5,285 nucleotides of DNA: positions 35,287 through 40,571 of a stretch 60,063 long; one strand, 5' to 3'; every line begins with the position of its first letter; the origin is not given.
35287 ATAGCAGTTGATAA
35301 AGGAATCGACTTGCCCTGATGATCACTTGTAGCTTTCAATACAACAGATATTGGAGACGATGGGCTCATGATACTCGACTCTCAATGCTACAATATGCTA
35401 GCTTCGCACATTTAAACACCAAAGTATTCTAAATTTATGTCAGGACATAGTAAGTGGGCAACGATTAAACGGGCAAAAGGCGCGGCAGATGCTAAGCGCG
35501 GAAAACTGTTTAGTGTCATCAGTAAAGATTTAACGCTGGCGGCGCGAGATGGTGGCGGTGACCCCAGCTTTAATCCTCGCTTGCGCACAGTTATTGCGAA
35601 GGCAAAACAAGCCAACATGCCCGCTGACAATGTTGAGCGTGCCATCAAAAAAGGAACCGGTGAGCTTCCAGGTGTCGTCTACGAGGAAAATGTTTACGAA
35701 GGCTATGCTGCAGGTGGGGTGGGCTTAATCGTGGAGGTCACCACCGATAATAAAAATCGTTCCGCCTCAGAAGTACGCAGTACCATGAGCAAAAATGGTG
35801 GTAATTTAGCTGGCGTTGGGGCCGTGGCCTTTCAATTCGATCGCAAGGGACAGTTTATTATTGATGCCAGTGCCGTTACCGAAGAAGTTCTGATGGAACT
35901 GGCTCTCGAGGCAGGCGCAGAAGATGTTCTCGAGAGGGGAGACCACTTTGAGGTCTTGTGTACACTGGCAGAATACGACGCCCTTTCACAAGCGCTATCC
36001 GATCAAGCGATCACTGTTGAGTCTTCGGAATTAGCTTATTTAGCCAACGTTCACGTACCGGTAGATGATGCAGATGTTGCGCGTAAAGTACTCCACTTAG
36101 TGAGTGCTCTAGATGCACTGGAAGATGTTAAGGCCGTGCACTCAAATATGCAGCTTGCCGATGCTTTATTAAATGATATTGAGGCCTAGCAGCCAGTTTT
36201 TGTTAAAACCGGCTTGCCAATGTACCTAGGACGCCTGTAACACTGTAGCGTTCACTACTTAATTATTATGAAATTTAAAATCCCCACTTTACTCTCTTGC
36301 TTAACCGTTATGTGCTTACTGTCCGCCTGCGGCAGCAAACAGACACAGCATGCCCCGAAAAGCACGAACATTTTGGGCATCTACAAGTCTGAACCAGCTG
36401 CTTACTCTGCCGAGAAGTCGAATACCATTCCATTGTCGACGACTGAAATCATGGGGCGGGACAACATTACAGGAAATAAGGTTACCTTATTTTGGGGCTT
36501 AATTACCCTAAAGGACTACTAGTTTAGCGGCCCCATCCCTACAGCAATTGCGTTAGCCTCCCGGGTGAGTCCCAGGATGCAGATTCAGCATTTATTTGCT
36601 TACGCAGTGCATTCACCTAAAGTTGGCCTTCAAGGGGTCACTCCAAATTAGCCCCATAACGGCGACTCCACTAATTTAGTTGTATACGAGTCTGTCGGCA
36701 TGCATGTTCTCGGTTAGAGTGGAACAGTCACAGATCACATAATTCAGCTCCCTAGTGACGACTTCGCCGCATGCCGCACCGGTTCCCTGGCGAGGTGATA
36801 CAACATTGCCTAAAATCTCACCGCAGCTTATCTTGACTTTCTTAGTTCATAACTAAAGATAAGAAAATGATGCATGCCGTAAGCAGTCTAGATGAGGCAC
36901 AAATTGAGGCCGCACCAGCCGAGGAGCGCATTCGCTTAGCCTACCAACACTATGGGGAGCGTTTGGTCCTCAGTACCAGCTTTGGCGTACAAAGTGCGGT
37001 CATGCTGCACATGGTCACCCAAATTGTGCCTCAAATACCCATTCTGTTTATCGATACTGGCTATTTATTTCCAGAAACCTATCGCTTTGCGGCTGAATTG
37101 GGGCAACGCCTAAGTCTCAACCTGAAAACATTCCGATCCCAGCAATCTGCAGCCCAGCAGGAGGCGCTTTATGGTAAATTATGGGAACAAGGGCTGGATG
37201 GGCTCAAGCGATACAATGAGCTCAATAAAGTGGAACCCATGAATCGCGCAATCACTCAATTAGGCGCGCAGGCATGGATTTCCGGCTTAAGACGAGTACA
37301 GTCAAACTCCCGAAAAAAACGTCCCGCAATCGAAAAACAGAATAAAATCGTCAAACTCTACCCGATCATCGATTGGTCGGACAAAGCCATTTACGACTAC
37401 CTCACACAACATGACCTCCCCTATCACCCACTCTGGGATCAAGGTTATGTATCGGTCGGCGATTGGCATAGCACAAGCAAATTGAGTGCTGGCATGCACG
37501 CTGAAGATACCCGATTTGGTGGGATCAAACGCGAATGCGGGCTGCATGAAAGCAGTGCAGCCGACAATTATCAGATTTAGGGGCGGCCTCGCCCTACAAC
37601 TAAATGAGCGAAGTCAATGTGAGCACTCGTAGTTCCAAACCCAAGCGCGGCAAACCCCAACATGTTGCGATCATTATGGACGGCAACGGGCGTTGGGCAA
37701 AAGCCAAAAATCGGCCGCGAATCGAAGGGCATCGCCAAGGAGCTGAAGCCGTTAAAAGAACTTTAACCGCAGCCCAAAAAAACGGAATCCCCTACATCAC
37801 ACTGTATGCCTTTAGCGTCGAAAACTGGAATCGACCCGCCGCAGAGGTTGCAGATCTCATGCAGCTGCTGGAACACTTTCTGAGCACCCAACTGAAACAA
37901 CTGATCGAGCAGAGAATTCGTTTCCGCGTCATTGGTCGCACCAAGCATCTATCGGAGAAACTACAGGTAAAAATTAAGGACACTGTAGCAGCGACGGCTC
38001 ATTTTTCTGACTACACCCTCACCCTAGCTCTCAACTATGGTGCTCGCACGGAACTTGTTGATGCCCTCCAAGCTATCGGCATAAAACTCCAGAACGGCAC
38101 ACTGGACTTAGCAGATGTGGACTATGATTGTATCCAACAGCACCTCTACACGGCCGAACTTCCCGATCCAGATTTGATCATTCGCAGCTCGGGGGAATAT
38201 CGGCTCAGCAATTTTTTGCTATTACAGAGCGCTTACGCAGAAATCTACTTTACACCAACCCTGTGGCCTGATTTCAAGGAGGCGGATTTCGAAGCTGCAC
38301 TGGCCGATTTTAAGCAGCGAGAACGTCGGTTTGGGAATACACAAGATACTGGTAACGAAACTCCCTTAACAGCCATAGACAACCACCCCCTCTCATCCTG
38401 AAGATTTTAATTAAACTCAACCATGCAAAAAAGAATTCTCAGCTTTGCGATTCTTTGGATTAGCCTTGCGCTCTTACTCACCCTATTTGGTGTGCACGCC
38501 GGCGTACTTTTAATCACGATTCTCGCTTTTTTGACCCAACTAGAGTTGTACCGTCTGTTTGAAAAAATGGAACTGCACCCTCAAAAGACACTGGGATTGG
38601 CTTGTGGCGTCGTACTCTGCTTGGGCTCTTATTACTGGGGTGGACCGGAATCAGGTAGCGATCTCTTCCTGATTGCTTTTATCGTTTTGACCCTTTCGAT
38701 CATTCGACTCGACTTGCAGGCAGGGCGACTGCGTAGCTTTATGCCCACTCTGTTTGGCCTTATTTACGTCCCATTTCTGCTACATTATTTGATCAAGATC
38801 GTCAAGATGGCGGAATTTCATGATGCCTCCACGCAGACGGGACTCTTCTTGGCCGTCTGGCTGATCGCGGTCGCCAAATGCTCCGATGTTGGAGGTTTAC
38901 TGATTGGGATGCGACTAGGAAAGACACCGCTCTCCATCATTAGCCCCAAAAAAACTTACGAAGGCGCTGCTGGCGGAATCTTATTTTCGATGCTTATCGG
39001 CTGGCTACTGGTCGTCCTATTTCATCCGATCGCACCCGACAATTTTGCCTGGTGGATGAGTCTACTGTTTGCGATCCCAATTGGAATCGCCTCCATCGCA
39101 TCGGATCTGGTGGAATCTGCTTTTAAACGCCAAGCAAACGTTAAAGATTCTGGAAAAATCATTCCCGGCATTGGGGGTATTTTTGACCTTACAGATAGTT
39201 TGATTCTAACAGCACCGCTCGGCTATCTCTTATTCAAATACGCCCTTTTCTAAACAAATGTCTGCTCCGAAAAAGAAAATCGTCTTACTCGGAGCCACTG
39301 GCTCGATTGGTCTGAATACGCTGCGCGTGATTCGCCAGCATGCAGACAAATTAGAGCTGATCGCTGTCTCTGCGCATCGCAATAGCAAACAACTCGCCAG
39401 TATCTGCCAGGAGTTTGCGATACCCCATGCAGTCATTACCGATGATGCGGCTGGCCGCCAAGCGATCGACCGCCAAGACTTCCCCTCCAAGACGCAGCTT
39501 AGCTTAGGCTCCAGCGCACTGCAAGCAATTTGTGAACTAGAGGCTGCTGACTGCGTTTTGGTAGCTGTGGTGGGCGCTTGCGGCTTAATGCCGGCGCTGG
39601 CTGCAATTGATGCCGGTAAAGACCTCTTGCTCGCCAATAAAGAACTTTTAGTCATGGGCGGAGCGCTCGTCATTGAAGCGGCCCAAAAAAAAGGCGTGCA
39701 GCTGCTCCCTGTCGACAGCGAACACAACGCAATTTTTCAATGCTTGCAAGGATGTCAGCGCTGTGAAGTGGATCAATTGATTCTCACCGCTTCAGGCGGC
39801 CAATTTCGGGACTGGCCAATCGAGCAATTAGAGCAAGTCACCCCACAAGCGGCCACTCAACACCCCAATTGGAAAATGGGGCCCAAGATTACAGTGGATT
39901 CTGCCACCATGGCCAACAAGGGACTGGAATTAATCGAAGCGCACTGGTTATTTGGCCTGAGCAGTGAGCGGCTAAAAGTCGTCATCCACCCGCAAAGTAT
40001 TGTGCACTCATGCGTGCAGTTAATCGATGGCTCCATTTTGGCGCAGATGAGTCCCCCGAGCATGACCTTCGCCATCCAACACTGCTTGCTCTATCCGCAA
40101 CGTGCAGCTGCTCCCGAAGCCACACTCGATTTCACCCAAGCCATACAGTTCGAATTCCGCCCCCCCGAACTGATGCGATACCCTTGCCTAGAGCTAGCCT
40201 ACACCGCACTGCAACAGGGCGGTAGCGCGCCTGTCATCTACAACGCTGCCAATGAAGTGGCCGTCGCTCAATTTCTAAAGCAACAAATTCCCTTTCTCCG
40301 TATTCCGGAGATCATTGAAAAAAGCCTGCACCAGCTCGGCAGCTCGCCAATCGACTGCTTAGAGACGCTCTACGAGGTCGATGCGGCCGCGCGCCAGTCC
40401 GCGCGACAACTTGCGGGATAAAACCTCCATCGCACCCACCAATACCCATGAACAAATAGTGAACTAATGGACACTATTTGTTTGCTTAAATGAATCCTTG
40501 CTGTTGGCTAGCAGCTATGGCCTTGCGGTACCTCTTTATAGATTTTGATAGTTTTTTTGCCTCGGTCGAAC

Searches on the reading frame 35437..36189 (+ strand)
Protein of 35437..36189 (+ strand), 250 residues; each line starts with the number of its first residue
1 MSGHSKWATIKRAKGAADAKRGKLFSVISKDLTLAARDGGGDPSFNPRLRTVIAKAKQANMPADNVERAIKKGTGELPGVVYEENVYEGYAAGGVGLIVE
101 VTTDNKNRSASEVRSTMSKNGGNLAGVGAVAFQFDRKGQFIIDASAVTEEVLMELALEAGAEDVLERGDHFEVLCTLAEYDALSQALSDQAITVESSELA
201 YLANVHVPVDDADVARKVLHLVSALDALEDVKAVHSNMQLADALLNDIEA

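Call 71: search_protein_families(library=pfam, proteins=[window:35437-36189:+], max_evalue=0.00001)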
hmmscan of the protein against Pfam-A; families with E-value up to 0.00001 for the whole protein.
window:35437-36189:+ (250 aa): 2 families
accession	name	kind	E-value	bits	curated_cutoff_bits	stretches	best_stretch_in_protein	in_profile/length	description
PF01709.26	Transcrip_reg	-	8.5e-50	169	27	1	82-238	1-160/160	TACO1/YebC second and third domain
PF20772.2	TACO1_YebC_N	-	5.4e-32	110.5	36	1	5-76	1-73/73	TACO1/YebC protein N-terminal domain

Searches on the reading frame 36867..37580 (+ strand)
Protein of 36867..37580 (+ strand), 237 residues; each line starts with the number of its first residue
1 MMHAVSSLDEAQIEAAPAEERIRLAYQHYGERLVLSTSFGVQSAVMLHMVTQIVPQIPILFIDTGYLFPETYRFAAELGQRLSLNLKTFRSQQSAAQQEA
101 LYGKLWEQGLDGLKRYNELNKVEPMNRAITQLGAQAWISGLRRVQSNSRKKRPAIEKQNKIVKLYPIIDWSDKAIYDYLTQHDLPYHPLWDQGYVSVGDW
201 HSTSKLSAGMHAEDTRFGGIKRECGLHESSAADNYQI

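Call 71: search_protein_families(library=pfam, proteins=[window:36867-37580:+], max_evalue=0.00001)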
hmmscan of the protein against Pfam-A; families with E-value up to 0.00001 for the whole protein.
window:36867-37580:+ (237 aa): 1 family
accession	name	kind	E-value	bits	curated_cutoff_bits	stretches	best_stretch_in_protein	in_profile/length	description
PF01507.26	PAPS_reduct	-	2.4e-57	194.2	22.5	1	33-204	2-174/175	Phosphoadenosine phosphosulfate reductase domain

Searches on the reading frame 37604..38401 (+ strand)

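Call 71: search_protein_families(library=pfam, proteins=[window:37604-38401:+], max_evalue=0.00001)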
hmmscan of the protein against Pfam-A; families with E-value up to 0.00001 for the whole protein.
window:37604-38401:+ (265 aa): 1 family
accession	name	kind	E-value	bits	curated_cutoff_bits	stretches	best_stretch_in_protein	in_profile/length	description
PF01255.24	Prenyltransf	-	9.6e-82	274.2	27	1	24-244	1-219/219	Putative undecaprenyl diphosphate synthase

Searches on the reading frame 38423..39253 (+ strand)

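Call 71: search_protein_families(library=pfam, proteins=[window:38423-39253:+], max_evalue=0.00001)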
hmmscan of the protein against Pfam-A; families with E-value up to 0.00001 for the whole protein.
window:38423-39253:+ (276 aa): 1 family
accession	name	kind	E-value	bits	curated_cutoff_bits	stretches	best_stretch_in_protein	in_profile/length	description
PF01148.25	CTP_transf_1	-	2.4e-46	159.2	24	1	3-273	2-263/264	Cytidylyltransferase family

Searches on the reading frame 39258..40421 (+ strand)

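Call 71: search_protein_families(library=pfam, proteins=[window:39258-40421:+], max_evalue=0.00001)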
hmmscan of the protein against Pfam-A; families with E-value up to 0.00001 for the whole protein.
window:39258-40421:+ (387 aa): 3 families
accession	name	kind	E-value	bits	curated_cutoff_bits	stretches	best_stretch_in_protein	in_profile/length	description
PF08436.17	DXP_redisom_C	-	1.4e-40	137.7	26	1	149-232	1-84/84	1-deoxy-D-xylulose 5-phosphate reductoisomerase C-terminal domain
PF02670.22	DXP_reductoisom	-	8.4e-36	123.9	21.7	1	8-135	1-129/129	1-deoxy-D-xylulose 5-phosphate reductoisomerase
PF13288.12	DXPR_C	-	1.9e-35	122.1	27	1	264-380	1-114/115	DXP reductoisomerase C-terminal domain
